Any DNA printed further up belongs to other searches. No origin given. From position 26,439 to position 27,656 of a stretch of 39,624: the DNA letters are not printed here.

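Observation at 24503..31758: Translationally coupled five-gene sensor module: three kinases plus a free PhnD-like lipoprotein converging on one LuxR-type regulator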

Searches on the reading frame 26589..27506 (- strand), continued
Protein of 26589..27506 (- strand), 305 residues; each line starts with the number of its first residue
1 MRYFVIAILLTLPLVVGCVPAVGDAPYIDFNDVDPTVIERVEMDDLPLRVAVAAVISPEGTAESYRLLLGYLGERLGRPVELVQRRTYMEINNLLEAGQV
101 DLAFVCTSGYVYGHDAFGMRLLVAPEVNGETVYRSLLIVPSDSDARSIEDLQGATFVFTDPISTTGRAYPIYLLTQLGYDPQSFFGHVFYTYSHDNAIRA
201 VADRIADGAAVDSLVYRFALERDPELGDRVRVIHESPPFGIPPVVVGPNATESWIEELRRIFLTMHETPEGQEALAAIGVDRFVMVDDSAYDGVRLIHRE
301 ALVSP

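Call 42: search_protein_families(library=pfam, proteins=[L019:10764-13043:+, L019:13595-14053:+, L011:4233-6428:+, L017:10891-13071:+, L018:10770-13022:+, L020:10908-13187:+, L002:10885-12327:+, L001:1999-3477:+, L021:6883-9915:+, L021:11487-12476:+], max_evalue=0.001)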
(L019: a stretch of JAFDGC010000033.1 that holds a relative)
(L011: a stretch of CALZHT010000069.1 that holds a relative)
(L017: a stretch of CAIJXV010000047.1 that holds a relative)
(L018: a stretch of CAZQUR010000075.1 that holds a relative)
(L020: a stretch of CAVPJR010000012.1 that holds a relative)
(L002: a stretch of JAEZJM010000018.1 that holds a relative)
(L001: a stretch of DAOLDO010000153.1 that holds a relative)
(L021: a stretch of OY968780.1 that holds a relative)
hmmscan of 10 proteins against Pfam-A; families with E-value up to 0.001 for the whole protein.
L019:10764-13043:+ (759 aa): 10 families
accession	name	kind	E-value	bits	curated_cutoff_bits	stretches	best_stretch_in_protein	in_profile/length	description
PF00158.32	Sigma54_activat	-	1.6e-73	246.4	20.2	1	448-614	1-167/168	Sigma-54 interaction domain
PF25601.1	AAA_lid_14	-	6.4e-31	106.5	27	1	620-704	1-85/87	AAA+ ATPase lid domain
PF14532.12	Sigma54_activ_2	-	4.1e-21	76.1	25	1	449-619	1-138/138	Sigma-54 interaction domain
PF02954.25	HTH_8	-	1.2e-14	54.2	22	1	711-751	2-42/42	Bacterial regulatory protein, Fis family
PF00672.30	HAMP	-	3.4e-14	53.3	25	1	194-242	5-53/53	HAMP domain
PF07728.20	AAA_5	-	5.8e-07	30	22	1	472-590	2-123/139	AAA domain (dynein-related subfamily)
PF13191.12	AAA_16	-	0.00016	22.6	32.6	1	449-519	3-80/167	AAA ATPase domain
PF00004.35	AAA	-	0.00029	21.7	21.2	1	472-606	1-123/131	ATPase family associated with various cellular activities (AAA)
PF06068.19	TIP49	-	0.00042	20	23.8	1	442-506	20-86/347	TIP49 P-loop domain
PF13556.12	HTH_30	-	0.0006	20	27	0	725-750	10-35/59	PucR C-terminal helix-turn-helix domain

L019:13595-14053:+ (152 aa): 2 families
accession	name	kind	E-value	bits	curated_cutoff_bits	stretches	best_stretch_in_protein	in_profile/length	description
PF00072.30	Response_reg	-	5.8e-05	23.7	30.2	1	46-135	17-107/111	Response regulator receiver domain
PF20161.5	VpsR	-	0.00068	19.8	23.7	1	29-105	10-85/121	VpsR domain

L011:4233-6428:+ (731 aa): 4 families
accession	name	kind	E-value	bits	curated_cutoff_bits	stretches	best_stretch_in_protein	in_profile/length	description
PF00072.30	Response_reg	-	7.7e-51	171.4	30.2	2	609-723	1-110/111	Response regulator receiver domain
PF02518.31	HATPase_c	-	2.6e-30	105.6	26.4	1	325-439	1-109/111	Histidine kinase-, DNA gyrase B-, and HSP90-like ATPase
PF00512.31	HisKA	-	1.4e-23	83.2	26.9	1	213-277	1-65/66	His Kinase A (phospho-acceptor) domain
PF23198.2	PDE8A_N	-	3.4e-06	27.5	29.6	0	613-700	19-102/147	PDE8A-like, N-terminal domain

L017:10891-13071:+ (726 aa): 8 families
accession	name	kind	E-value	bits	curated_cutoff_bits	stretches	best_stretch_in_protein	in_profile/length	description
PF02518.31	HATPase_c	-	6.5e-23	81.7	26.4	1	461-577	2-109/111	Histidine kinase-, DNA gyrase B-, and HSP90-like ATPase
PF08448.16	PAS_4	-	2.5e-15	57.1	23.1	1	227-342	1-110/110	PAS fold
PF00989.32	PAS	-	4.5e-14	52.9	22.6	1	227-337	7-113/113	PAS fold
PF00072.30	Response_reg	-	1.2e-13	51.7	30.2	1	599-711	1-107/111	Response regulator receiver domain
PF13426.13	PAS_9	-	1.7e-11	44.8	27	1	232-339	2-103/103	PAS domain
PF00512.31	HisKA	-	7.2e-06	26.4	26.9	1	359-418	5-63/66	His Kinase A (phospho-acceptor) domain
PF08447.18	PAS_3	-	1.1e-05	26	25.6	1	246-331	4-86/89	PAS fold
PF13188.13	PAS_8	-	0.00065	20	21.8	0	227-278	7-55/65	PAS domain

L018:10770-13022:+ (750 aa): 10 families
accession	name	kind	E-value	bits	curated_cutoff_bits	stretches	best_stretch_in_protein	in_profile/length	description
PF00158.32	Sigma54_activat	-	2.5e-73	245.7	20.2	1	439-605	1-167/168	Sigma-54 interaction domain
PF25601.1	AAA_lid_14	-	1.3e-30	105.4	27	1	611-694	1-84/87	AAA+ ATPase lid domain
PF14532.12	Sigma54_activ_2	-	1.5e-19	71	25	1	440-610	1-138/138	Sigma-54 interaction domain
PF02954.25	HTH_8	-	4.9e-16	58.6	22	1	705-742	5-42/42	Bacterial regulatory protein, Fis family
PF00672.30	HAMP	-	2.1e-15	57.2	25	1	194-242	5-53/53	HAMP domain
PF07728.20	AAA_5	-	3.1e-07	30.9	22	1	463-581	2-123/139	AAA domain (dynein-related subfamily)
PF13191.12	AAA_16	-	3.3e-05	24.9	32.6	1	440-512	3-82/167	AAA ATPase domain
PF13556.12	HTH_30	-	0.00023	21.3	27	1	716-741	10-35/59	PucR C-terminal helix-turn-helix domain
PF13384.12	HTH_23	-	0.00027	21.1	24.6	1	715-742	16-41/50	Homeodomain-like domain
PF06068.19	TIP49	-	0.00034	20.3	23.8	1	432-497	19-86/347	TIP49 P-loop domain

L020:10908-13187:+ (759 aa): 11 families
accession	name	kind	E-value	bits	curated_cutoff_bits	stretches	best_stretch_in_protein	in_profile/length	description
PF00158.32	Sigma54_activat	-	5.4e-72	241.4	20.2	1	431-597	1-167/168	Sigma-54 interaction domain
PF25601.1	AAA_lid_14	-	5.2e-27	93.9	27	1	603-682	1-79/87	AAA+ ATPase lid domain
PF14532.12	Sigma54_activ_2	-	2.8e-18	66.9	25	1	432-602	1-138/138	Sigma-54 interaction domain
PF02954.25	HTH_8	-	9.8e-13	48.1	22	1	700-735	6-41/42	Bacterial regulatory protein, Fis family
PF00672.30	HAMP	-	1.1e-11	45.3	25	1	190-241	1-52/53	HAMP domain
PF07728.20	AAA_5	-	3.8e-07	30.6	22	1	455-573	2-123/139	AAA domain (dynein-related subfamily)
PF00004.35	AAA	-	0.00025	21.9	21.2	1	455-582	1-117/131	ATPase family associated with various cellular activities (AAA)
PF06068.19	TIP49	-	0.00025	20.8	23.8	1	418-490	13-87/347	TIP49 P-loop domain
PF13556.12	HTH_30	-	0.00043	20.5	27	0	705-740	5-40/59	PucR C-terminal helix-turn-helix domain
PF13191.12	AAA_16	-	0.00053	21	32.6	0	432-506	3-84/167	AAA ATPase domain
PF07724.20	AAA_2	-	0.0006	20.3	27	0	454-566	5-117/166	AAA domain (Cdc48 subfamily)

L002:10885-12327:+ (480 aa): 5 families
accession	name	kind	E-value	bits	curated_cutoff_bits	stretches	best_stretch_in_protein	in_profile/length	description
PF00672.30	HAMP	-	8.3e-17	61.7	25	1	194-245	1-52/53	HAMP domain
PF02518.31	HATPase_c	-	3.1e-16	60.2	26.4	1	378-472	3-110/111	Histidine kinase-, DNA gyrase B-, and HSP90-like ATPase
PF17203.10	sCache_3_2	-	6.1e-13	49.5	28.4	1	48-172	6-137/140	Single cache domain 3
PF07730.19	HisKA_3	-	1e-12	48.8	24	1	272-336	1-67/68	Histidine kinase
PF13581.12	HATPase_c_2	-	1.3e-06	28.9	27.4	1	381-439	32-97/127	Histidine kinase-like ATPase domain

L001:1999-3477:+ (492 aa): 5 families
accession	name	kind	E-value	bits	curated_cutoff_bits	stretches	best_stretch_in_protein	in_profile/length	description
PF02518.31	HATPase_c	-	1.4e-14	54.9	26.4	1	392-484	2-110/111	Histidine kinase-, DNA gyrase B-, and HSP90-like ATPase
PF07730.19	HisKA_3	-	2.5e-14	54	24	1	287-352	1-68/68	Histidine kinase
PF00672.30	HAMP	-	1.7e-12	47.9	25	1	209-259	1-51/53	HAMP domain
PF17203.10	sCache_3_2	-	8.2e-10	39.3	28.4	1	64-187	7-137/140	Single cache domain 3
PF13581.12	HATPase_c_2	-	1.7e-06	28.5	27.4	1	387-448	23-89/127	Histidine kinase-like ATPase domain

L021:6883-9915:+ (1010 aa): 9 families
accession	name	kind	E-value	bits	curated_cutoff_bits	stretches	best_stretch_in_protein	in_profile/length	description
PF00563.25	EAL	-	5.2e-68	229.4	31.3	1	761-992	3-236/236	EAL domain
PF00990.26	GGDEF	-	5.8e-48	163.1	23.8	1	581-738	1-161/161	Diguanylate cyclase, GGDEF domain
PF05228.19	CHASE4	-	8.7e-29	100.9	26.2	1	131-283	1-137/140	CHASE4 domain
PF08448.16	PAS_4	-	1.4e-09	38.5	23.1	1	462-572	2-110/110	PAS fold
PF00989.32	PAS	-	1.7e-09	38.1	22.6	1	456-567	2-113/113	PAS fold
PF13426.13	PAS_9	-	3.7e-08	34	27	1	466-569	2-103/103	PAS domain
PF13188.13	PAS_8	-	1.2e-06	28.6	21.8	1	455-504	1-47/65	PAS domain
PF24820.1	Diguanyl_cycl_sensor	-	1.7e-06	28.4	28.1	1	460-516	1-57/109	Diguanylate cyclase-like sensor domain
PF00672.30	HAMP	-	3.3e-05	24.6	25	1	378-426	5-52/53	HAMP domain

L021:11487-12476:+ (329 aa): 1 family
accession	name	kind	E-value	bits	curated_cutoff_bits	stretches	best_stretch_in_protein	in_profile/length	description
PF00490.27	ALAD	-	1.2e-154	514.6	24.6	1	9-325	2-317/317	Delta-aminolevulinic acid dehydratase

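Call 43: search_protein_families(library=ncbifam, proteins=[L019:14242-16824:+, L004:8722-10971:+, L021:6883-9915:+, L002:6641-9874:+, L001:6536-9754:+], max_evalue=1e-20)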
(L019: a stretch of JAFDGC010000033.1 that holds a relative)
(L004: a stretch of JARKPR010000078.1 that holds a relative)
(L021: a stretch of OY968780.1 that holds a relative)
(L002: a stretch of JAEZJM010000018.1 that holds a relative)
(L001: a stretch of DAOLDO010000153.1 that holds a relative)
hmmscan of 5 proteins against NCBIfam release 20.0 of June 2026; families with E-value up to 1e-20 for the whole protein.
L019:14242-16824:+ (860 aa): 10 families
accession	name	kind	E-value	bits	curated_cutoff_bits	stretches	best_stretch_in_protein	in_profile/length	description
NF041714.1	arsenate_red_ArrA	equivalog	0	1308.6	1600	1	20-860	2-848/848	arsenate respiratory reductase molybdopterin-containing subunit ArrA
NF012032.0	PRK15488.1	equivalog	2.8e-74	250.5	694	1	20-317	2-288/759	thiosulfate reductase PhsA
TIGR02166.1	dmsA_ynfE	subfamily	1.2e-56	192.3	777.7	1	21-419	1-403/794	DMSO/selenate family reductase complex A subunit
NF041783.2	mnquin_red_QrcB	equivalog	2.9e-43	148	440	1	59-302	47-284/695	menaquinone reductase molybdopterin-binding-like subunit QrcB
NF041884.1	selenate_YnfF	exception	2.2e-39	135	1650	1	21-413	1-397/798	selenate/tellurate reductase subunit YnfF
TIGR01591.1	Fdh-alpha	equivalog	1.4e-37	129.1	666.25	1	68-582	2-480/672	formate dehydrogenase subunit alpha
NF011566.1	PRK14990.1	exception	3.6e-37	127.8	1600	1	17-417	10-421/814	dimethylsulfoxide reductase subunit A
NF041885.1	selenate_YnfE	exception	1.2e-36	125.9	1675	1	21-416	3-407/805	selenate/tellurate reductase subunit YnfE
TIGR03479.1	DMSO_red_II_alp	subfamily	7.1e-35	120.3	984.75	1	68-307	62-304/913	molybdopterin-dependent oxidoreductase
NF010055.0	PRK13532.1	equivalog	2.4e-22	79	904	0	20-409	2-401/830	nitrate reductase catalytic subunit NapA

L004:8722-10971:+ (749 aa): 22 families
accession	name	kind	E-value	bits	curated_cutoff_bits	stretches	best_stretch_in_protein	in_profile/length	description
TIGR02166.1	dmsA_ynfE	subfamily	4.8e-108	362.2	777.7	1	26-749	1-794/794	DMSO/selenate family reductase complex A subunit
TIGR01591.1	Fdh-alpha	equivalog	8.6e-94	314.9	666.25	1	76-746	6-672/672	formate dehydrogenase subunit alpha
TIGR03479.1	DMSO_red_II_alp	subfamily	5.3e-89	299.4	984.75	1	105-310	102-307/913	molybdopterin-dependent oxidoreductase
NF041884.1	selenate_YnfF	exception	1.4e-80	271.3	1650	1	28-748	3-797/798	selenate/tellurate reductase subunit YnfF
NF041885.1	selenate_YnfE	exception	2.3e-80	270.5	1675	1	26-748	3-804/805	selenate/tellurate reductase subunit YnfE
NF012032.0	PRK15488.1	equivalog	4.2e-79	266.4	694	1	25-539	2-530/759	thiosulfate reductase PhsA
NF011566.1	PRK14990.1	exception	5e-76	256.3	1600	1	57-748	48-813/814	dimethylsulfoxide reductase subunit A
NF047855.1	AssmNtatRedNasC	equivalog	1.7e-67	228.2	1100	2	71-395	24-348/708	assimilatory nitrate reductase catalytic subunit NasC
TIGR00509.1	bisC_fam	subfamily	4.9e-64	216.9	1017.55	1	236-392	184-346/772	molybdopterin guanine dinucleotide-containing S/N-oxide reductase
NF011682.0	PRK15102.1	equivalog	4.2e-46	157.4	909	1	423-726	454-777/829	trimethylamine-N-oxide reductase TorA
TIGR02164.1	torA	equivalog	3.3e-43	147.9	1465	0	425-725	452-772/824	trimethylamine-N-oxide reductase TorA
NF010055.0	PRK13532.1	equivalog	1.2e-37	129.6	904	1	25-310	2-291/830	nitrate reductase catalytic subunit NapA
NF041783.2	mnquin_red_QrcB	equivalog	1.2e-34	119.6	440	1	72-538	56-505/695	menaquinone reductase molybdopterin-binding-like subunit QrcB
TIGR01580.1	narG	equivalog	1.9e-34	118.5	1084.15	0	133-304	151-322/1235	nitrate reductase subunit alpha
NF041323.1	Nitr_red_NasA_Halo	equivalog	2.2e-34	119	1000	1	85-374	13-296/673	assimilatory nitrate reductase NasA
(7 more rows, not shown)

L021:6883-9915:+ (1010 aa): 23 families
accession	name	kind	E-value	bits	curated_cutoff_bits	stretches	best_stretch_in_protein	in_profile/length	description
NF007298.0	PRK09776.1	equivalog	1.5e-107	360.9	1135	1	453-1002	553-1106/1111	diguanylate cyclase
NF045675.1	PhdiestaseDibA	equivalog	9.9e-106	354.5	980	1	446-997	73-620/623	phosphodiesterase DibA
NF007474.0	PRK10060.1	equivalog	5.6e-87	292.5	782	1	466-997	122-649/663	cyclic di-GMP phosphodiesterase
NF053781.1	cdiGMPphdstlr2612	equivalog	3.9e-86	289.8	1600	1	450-997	710-1260/1268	Tlr1612 family c-di-GMP phosphodiesterase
NF052458.1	PhdiestGepA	equivalog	1.3e-75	255.1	1200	1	581-997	425-836/840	phosphodiesterase GepA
NF008467.0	PRK11359.1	equivalog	2.4e-64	217.7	857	1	569-997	364-787/800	oxygen-sensing cyclic-di-GMP phosphodiesterase DosP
NF008807.1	PRK11829.1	equivalog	2.6e-64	217.5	733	1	582-997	243-657/670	biofilm formation regulator HmsP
NF045673.1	c-di-GMPRcptLapD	equivalog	1.6e-62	211.7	1020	1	574-994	229-646/647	cyclic di-GMP receptor LapD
NF007423.1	PRK09966.1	equivalog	6e-56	190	325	1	574-732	232-390/390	diguanylate cyclase DgcN/YfiN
NF008281.1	PRK11059.1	equivalog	1.8e-53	181.8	663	1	568-994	208-631/633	RNase E specificity factor CsrD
TIGR00254.1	GGDEF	domain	2.6e-51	173.6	37.4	1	578-742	2-167/168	diguanylate cyclase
NF007135.0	PRK09581.1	equivalog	8.2e-45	153.4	474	1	575-741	286-454/457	PleD family two-component system response regulator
NF038266.1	diguan_SiaD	equivalog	4e-42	144.3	290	1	574-739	87-252/252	biofilm regulation diguanylate cyclase SiaD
NF007380.0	PRK09894.1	equivalog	8.8e-40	136.9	256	1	576-746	123-291/296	diguanylate cyclase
NF051473.1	DigCycDgcsShew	equivalog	3.9e-36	124.9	400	1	576-740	130-289/291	diguanylate cyclase DgcS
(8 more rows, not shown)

L002:6641-9874:+ (1077 aa): 7 families
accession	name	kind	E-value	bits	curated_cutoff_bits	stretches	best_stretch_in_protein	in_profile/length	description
NF011567.1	PRK14991.1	equivalog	4.4e-140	468.3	1750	1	230-1064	205-1010/1022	tetrathionate reductase subunit TtrA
NF012032.0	PRK15488.1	equivalog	1.1e-56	192.3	694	0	13-165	2-128/759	thiosulfate reductase PhsA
TIGR02166.1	dmsA_ynfE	subfamily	1.4e-36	125.9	777.7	0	15-172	2-141/794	DMSO/selenate family reductase complex A subunit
NF041714.1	arsenate_red_ArrA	equivalog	1.7e-33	115.8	1600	0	915-1032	705-817/848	arsenate respiratory reductase molybdopterin-containing subunit ArrA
NF041783.2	mnquin_red_QrcB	equivalog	1.7e-29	102.5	440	0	303-399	182-281/695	menaquinone reductase molybdopterin-binding-like subunit QrcB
TIGR03479.1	DMSO_red_II_alp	subfamily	1.4e-28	99.5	984.75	0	65-165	60-150/913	molybdopterin-dependent oxidoreductase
TIGR01591.1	Fdh-alpha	equivalog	2.5e-26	92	666.25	0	319-406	151-234/672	formate dehydrogenase subunit alpha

L001:6536-9754:+ (1073 aa): 7 families
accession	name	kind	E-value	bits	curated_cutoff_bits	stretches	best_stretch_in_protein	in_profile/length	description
NF011567.1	PRK14991.1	equivalog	4e-139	465.1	1750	2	211-1063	205-1011/1022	tetrathionate reductase subunit TtrA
NF012032.0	PRK15488.1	equivalog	2.1e-53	181.5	694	0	492-711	282-488/759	thiosulfate reductase PhsA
NF041714.1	arsenate_red_ArrA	equivalog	2.1e-32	112.2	1600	0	285-385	196-294/848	arsenate respiratory reductase molybdopterin-containing subunit ArrA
TIGR02166.1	dmsA_ynfE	subfamily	9e-26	90.1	777.7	0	295-384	206-296/794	DMSO/selenate family reductase complex A subunit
NF041783.2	mnquin_red_QrcB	equivalog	1.3e-21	76.5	440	0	296-380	198-285/695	menaquinone reductase molybdopterin-binding-like subunit QrcB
TIGR01591.1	Fdh-alpha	equivalog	1.3e-21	76.4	666.25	0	240-384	105-235/672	formate dehydrogenase subunit alpha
TIGR01553.1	formate-DH-alph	equivalog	4.2e-21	74.5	814.2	0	2-151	2-133/1009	formate dehydrogenase-N subunit alpha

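Call 53: find_homologous_proteins(query=window:26589-27506:-, max_evalue=1e-40)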
Query window:26589-27506:- (305 aa): 3334 proteins with E <= 1e-40 among 8000 candidates; the best 120 are listed.
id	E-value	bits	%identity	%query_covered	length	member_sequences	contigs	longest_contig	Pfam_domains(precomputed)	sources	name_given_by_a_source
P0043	3.1e-198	675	100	100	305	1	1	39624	PF12974.13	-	-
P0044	6.9e-130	451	70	95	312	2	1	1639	PF12974.13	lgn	-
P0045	1.7e-129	449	68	98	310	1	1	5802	PF09084.17,PF12974.13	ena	-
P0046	2.2e-128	446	67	99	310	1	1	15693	PF12974.13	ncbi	-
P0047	5.2e-127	441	68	94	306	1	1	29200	PF12974.13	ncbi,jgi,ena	-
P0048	1.8e-121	423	64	96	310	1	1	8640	PF12974.13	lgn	-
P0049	3.0e-120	419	63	97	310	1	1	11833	PF12974.13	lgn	-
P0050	3.2e-119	416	66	93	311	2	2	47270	PF12974.13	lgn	-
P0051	1.3e-118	414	65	91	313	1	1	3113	PF12974.13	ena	-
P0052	5.0e-118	412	66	92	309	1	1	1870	PF12974.13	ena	-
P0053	2.5e-110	386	59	95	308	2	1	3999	PF12974.13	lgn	-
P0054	4.5e-109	382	61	94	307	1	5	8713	PF12974.13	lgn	-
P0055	1.1e-108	381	61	95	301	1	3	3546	PF12974.13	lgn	-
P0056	2.2e-108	380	61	95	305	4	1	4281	PF12974.13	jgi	jgi:phosphonate transport system substrate-binding protein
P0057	2.3e-108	380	61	94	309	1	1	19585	PF12974.13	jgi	jgi:phosphonate transport system substrate-binding protein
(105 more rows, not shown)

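Call 55: find_encoding_contigs(protein=P0047, flank=10000, max_places=2)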
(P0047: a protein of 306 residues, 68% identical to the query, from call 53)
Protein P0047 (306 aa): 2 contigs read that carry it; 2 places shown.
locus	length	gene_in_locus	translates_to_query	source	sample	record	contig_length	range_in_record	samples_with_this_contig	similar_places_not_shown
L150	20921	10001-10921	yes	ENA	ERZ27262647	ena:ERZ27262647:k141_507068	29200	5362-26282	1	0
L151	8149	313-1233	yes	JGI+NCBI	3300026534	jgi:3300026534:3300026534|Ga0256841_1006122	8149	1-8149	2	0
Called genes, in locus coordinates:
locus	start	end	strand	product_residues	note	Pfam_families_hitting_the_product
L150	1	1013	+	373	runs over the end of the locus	PF00144:Beta-lactamase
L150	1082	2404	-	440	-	PF03446:NAD_binding_2 (faint), PF03721:UDPG_MGDP_dh_N, PF03807:F420_oxidored (faint), PF00984:UDPG_MGDP_dh, PF03720:UDPG_MGDP_dh_C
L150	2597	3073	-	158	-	-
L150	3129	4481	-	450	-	PF00890:FAD_binding_2 (weak), PF01266:DAO, PF01593:Amino_oxidase, PF03486:HI0933_like (faint), PF07992:Pyr_redox_2 (weak), PF12831:FAD_oxidored (weak), PF13450:NAD_binding_8, PF01266:DAO (weak)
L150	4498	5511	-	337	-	PF03706:LPG_synthase_TM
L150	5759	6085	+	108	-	-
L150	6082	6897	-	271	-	-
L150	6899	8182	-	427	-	PF01590:GAF, PF13185:GAF_2, PF13492:GAF_3, PF07228:SpoIIE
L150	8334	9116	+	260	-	PF00106:adh_short, PF08659:KR, PF23441:SDR, PF13561:adh_short_C2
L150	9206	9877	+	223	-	PF00702:Hydrolase, PF12710:HAD, PF13419:HAD_2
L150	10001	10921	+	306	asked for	PF12974:Phosphonate-bd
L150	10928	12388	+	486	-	PF17203:sCache_3_2, PF00672:HAMP, PF07730:HisKA_3, PF13581:HATPase_c_2 (weak), PF02518:HATPase_c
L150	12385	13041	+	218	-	PF00072:Response_reg, PF00196:GerE, PF08281:Sigma70_r4_2 (weak)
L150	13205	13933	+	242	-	PF13237:Fer4_10 (weak), PF13247:Fer4_11, PF12838:Fer4_7 (weak), PF13187:Fer4_9 (weak), PF00037:Fer4 (weak), PF12797:Fer4_2 (weak), PF12837:Fer4_6 (weak), PF13237:Fer4_10, +2 more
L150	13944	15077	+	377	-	PF03916:NrfD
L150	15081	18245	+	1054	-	PF04879:Molybdop_Fe4S4 (faint), PF00384:Molybdopterin, PF01568:Molydop_binding (weak)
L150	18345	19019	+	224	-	PF00581:Rhodanese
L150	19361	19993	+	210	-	PF02663:FmdE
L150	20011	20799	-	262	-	PF02593:DUF166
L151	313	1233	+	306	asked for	PF12974:Phosphonate-bd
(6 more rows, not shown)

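Call 56: find_encoding_contigs(protein=P0046, flank=10000, max_places=2)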
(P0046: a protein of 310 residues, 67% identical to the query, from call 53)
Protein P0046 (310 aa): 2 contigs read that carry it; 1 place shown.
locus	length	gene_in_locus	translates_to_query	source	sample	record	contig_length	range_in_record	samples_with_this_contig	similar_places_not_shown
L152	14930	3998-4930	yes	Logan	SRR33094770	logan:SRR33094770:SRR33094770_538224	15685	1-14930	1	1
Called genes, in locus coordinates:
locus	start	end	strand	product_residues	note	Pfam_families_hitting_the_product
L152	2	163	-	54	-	?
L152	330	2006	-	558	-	PF01476:LysM, PF00150:Cellulase, PF02449:Glyco_hydro_42 (weak)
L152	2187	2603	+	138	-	-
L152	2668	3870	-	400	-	PF12797:Fer4_2 (faint), PF12837:Fer4_6 (faint), PF13183:Fer4_8 (faint), PF12838:Fer4_7 (weak), PF13187:Fer4_9 (weak), PF00037:Fer4 (weak), PF13237:Fer4_10, PF13187:Fer4_9 (weak), +3 more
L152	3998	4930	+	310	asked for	PF12974:Phosphonate-bd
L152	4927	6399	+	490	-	PF17203:sCache_3_2 (weak), PF00672:HAMP, PF07730:HisKA_3, PF02518:HATPase_c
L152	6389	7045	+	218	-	PF00072:Response_reg, PF00196:GerE, PF04545:Sigma70_r4 (weak), PF08281:Sigma70_r4_2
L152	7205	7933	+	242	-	PF12838:Fer4_7 (weak), PF13237:Fer4_10 (weak), PF13247:Fer4_11, PF12838:Fer4_7 (weak), PF00037:Fer4, PF12837:Fer4_6, PF13237:Fer4_10, PF13247:Fer4_11, +5 more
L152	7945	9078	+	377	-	PF03916:NrfD, PF14589:NrfD_2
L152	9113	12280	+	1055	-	PF04879:Molybdop_Fe4S4 (faint), PF00384:Molybdopterin, PF01568:Molydop_binding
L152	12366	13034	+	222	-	PF00581:Rhodanese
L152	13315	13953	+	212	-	PF02663:FmdE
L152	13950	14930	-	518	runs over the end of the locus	PF00933:Glyco_hydro_3, PF01915:Glyco_hydro_3_C (weak)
